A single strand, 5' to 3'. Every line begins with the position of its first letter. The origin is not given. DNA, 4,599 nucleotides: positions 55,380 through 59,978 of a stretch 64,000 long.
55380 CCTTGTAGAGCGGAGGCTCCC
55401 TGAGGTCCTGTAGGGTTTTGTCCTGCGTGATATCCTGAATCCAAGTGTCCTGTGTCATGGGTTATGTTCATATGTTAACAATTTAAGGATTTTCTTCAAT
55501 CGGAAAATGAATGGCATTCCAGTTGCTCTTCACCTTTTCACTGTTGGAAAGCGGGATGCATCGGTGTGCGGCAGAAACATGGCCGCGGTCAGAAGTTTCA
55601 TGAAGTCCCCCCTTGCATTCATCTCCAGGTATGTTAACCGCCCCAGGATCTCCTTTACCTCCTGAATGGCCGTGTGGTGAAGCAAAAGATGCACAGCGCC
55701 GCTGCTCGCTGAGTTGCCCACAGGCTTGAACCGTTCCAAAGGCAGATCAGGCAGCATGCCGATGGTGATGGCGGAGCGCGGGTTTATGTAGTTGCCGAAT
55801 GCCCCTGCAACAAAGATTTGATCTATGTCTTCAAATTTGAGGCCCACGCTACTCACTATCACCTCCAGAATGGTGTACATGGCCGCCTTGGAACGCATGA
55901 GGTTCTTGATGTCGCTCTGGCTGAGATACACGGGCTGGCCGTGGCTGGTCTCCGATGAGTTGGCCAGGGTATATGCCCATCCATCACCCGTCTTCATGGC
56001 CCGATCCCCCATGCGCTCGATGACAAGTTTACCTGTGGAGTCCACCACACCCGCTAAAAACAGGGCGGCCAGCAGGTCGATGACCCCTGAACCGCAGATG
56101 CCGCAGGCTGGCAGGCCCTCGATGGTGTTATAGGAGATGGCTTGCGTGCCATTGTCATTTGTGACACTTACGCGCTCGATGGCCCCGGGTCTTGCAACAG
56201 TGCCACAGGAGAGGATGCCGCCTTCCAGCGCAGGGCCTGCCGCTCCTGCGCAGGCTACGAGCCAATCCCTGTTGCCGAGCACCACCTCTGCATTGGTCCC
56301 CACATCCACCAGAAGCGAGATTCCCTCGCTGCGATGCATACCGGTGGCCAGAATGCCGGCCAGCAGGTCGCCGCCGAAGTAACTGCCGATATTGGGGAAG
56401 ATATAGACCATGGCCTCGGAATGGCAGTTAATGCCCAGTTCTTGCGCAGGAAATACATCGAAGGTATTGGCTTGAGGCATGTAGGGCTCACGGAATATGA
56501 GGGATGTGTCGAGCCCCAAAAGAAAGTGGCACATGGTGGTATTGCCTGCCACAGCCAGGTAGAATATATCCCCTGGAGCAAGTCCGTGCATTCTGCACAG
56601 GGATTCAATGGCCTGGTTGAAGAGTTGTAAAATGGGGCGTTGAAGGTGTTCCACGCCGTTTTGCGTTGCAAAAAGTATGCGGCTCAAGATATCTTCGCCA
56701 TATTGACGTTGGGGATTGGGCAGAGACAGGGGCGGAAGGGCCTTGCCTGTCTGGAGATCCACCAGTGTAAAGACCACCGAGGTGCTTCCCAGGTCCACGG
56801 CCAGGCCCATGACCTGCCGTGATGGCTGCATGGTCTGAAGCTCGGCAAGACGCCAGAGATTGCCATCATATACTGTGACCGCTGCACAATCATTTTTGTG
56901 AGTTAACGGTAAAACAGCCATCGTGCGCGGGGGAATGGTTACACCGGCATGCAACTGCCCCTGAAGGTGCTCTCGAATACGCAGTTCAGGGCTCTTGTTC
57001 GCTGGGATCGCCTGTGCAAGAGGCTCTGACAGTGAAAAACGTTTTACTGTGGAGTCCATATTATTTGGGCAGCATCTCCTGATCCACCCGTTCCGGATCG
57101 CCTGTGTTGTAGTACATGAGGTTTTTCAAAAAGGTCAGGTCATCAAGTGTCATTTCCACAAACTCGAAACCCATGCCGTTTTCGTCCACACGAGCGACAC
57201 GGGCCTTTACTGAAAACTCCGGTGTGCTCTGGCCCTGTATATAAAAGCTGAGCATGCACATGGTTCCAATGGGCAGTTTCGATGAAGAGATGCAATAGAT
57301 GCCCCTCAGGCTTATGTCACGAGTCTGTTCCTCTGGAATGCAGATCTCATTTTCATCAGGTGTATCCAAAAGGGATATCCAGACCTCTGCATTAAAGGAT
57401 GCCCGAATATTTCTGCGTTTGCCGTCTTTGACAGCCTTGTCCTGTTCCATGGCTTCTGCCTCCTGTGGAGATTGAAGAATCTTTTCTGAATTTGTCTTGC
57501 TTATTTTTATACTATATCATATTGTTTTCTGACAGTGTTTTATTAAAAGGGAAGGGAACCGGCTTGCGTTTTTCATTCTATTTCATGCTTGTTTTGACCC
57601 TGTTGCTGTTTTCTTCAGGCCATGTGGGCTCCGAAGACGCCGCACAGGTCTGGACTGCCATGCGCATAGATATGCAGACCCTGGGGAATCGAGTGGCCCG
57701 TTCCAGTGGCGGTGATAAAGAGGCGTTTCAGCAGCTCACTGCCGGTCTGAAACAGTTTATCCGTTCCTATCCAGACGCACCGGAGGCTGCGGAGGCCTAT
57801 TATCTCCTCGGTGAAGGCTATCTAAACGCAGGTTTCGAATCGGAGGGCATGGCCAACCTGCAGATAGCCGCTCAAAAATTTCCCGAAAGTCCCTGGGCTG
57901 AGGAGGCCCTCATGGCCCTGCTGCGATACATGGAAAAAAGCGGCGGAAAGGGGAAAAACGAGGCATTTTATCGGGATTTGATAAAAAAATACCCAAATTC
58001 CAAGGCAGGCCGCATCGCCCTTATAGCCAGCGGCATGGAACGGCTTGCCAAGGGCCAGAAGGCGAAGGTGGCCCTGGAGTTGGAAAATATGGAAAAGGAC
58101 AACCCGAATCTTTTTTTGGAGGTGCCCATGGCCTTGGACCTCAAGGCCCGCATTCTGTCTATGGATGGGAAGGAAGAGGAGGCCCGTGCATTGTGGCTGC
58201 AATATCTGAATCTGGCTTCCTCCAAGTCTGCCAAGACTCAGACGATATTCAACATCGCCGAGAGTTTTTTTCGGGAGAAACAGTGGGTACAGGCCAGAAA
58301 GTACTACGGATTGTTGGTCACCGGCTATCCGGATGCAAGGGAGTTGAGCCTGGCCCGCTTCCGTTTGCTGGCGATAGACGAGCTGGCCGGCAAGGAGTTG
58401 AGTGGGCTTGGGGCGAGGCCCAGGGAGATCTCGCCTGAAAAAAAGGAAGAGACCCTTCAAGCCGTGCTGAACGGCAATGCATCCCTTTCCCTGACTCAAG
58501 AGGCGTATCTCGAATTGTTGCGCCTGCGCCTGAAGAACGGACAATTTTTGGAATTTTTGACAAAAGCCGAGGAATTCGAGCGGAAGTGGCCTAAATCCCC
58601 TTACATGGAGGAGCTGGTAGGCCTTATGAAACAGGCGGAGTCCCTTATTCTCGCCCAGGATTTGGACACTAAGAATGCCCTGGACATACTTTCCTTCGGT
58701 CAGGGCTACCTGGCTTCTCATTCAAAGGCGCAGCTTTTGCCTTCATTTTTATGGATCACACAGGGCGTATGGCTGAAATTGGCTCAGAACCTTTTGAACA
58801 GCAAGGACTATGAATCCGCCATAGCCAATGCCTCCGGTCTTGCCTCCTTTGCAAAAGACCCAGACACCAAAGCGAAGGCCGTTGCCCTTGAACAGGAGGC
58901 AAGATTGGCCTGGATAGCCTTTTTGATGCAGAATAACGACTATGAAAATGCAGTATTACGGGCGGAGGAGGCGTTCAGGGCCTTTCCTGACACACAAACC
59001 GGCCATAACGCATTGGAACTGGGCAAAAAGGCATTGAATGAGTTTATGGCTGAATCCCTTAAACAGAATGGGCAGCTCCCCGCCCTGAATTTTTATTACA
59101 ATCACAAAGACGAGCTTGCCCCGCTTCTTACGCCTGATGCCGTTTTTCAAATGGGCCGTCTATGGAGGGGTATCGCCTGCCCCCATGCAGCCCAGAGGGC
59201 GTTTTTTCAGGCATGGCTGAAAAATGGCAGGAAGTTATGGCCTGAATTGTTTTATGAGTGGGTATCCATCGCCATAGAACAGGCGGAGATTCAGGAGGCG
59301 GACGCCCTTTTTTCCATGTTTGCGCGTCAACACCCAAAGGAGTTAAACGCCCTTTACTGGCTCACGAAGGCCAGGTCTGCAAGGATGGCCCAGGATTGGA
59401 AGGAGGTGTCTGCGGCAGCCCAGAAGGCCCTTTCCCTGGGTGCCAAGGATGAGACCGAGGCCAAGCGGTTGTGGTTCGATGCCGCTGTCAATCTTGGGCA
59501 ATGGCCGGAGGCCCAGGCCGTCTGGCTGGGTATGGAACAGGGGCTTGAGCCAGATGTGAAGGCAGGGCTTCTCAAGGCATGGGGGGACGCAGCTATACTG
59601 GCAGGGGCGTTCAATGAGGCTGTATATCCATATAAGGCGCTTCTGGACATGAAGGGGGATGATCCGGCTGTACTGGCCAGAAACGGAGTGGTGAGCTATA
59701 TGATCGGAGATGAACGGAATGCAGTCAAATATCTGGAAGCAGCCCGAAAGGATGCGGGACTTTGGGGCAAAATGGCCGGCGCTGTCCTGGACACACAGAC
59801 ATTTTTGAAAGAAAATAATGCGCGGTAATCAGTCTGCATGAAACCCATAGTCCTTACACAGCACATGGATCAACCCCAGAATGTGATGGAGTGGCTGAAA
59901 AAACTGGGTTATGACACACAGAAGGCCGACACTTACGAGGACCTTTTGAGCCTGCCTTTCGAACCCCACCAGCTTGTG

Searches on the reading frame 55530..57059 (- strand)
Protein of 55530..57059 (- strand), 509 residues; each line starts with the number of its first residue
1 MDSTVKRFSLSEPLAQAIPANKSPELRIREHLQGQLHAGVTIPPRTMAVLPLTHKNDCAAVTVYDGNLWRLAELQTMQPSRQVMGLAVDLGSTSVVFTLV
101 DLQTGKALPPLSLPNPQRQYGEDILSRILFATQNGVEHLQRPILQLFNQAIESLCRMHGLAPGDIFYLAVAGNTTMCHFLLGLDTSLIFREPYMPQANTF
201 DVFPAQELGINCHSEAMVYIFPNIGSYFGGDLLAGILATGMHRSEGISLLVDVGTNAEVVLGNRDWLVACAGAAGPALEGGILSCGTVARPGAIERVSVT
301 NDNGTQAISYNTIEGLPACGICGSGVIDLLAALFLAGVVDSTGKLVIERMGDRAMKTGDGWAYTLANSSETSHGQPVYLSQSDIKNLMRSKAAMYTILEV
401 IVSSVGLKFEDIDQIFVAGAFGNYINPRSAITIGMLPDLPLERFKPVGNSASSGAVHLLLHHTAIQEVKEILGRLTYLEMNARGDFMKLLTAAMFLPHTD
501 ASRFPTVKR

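Call 33: search_protein_families(library=ncbifam, proteins=[window:55530-57059:-], max_evalue=0.00001)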
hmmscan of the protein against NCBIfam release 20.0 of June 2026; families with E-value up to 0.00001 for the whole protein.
window:55530-57059:- (509 aa): 2 families
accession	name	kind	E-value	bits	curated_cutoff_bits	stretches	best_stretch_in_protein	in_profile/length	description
NF040756.1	corr_regen_AcsV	exception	2.7e-126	422.5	800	1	41-505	164-632/632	corrinoid activation/regeneration protein AcsV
TIGR04270.1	Rama_corrin_act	subfamily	9.9e-33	113.3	500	1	85-475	2-393/534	methylamine methyltransferase corrinoid protein reductive activase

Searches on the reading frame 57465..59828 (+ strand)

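Call 67: search_protein_families(library=ncbifam, proteins=[window:57465-59828:+], max_evalue=1e-10)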
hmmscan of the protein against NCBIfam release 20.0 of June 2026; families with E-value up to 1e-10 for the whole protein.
window:57465-59828:+ (787 aa): 2 families
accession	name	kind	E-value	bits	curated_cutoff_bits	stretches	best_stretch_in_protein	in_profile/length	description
TIGR02795.1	tol_pal_ybgF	equivalog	2.8e-21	76.3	90.1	1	88-184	18-114/119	tol-pal system protein YbgF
TIGR03302.1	OM_YfiO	subfamily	9.2e-13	48.2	81.4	0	90-121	88-119/239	outer membrane protein assembly factor BamD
